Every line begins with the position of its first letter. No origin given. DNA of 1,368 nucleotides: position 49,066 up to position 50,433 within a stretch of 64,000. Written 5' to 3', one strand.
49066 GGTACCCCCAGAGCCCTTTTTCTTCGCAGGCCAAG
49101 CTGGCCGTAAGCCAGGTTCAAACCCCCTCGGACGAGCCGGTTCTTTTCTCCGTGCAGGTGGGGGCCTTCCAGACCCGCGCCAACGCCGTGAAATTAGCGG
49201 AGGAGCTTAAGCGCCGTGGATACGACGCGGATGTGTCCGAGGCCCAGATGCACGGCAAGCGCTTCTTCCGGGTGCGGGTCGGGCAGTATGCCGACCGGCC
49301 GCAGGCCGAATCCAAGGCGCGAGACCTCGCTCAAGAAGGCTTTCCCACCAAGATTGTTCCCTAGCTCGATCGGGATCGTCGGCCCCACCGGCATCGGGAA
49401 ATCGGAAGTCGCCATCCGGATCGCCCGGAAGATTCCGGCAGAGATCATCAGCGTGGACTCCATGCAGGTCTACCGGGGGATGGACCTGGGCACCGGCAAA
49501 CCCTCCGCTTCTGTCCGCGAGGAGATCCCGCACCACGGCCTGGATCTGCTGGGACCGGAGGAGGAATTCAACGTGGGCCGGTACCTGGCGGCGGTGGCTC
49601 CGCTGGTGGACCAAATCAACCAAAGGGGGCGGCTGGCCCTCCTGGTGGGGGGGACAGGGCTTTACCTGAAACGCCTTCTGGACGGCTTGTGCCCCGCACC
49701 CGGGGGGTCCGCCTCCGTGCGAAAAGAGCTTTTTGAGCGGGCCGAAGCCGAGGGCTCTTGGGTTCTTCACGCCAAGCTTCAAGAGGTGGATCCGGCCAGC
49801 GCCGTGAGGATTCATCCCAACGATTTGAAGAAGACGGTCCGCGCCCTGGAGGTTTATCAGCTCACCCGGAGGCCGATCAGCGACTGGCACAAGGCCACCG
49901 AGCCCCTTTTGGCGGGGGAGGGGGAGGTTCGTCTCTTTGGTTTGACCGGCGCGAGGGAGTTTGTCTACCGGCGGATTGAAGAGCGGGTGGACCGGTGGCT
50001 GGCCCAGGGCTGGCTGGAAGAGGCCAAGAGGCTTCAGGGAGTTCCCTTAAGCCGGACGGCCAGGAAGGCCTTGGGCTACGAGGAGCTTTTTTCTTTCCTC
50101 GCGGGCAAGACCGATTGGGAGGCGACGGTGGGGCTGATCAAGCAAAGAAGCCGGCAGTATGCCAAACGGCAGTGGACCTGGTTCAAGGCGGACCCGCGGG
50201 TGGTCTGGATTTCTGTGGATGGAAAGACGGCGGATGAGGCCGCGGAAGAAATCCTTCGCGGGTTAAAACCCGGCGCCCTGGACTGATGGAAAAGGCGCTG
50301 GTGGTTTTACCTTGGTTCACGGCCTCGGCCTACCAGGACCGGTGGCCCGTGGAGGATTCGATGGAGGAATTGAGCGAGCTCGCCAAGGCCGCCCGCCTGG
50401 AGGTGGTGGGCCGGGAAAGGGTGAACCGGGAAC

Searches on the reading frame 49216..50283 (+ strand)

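Call 83: search_protein_families(library=pfam, proteins=[window:49216-50283:+], max_evalue=0.001)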
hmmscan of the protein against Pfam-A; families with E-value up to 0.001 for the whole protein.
window:49216-50283:+ (356 aa): 2 families
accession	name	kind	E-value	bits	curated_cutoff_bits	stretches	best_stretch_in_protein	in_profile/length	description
PF01715.23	IPPT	-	4.6e-75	252.9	23.6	1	84-325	1-242/243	IPP transferase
PF01745.22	IPT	-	1e-07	32.1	20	1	54-99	6-51/233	Isopentenyl transferase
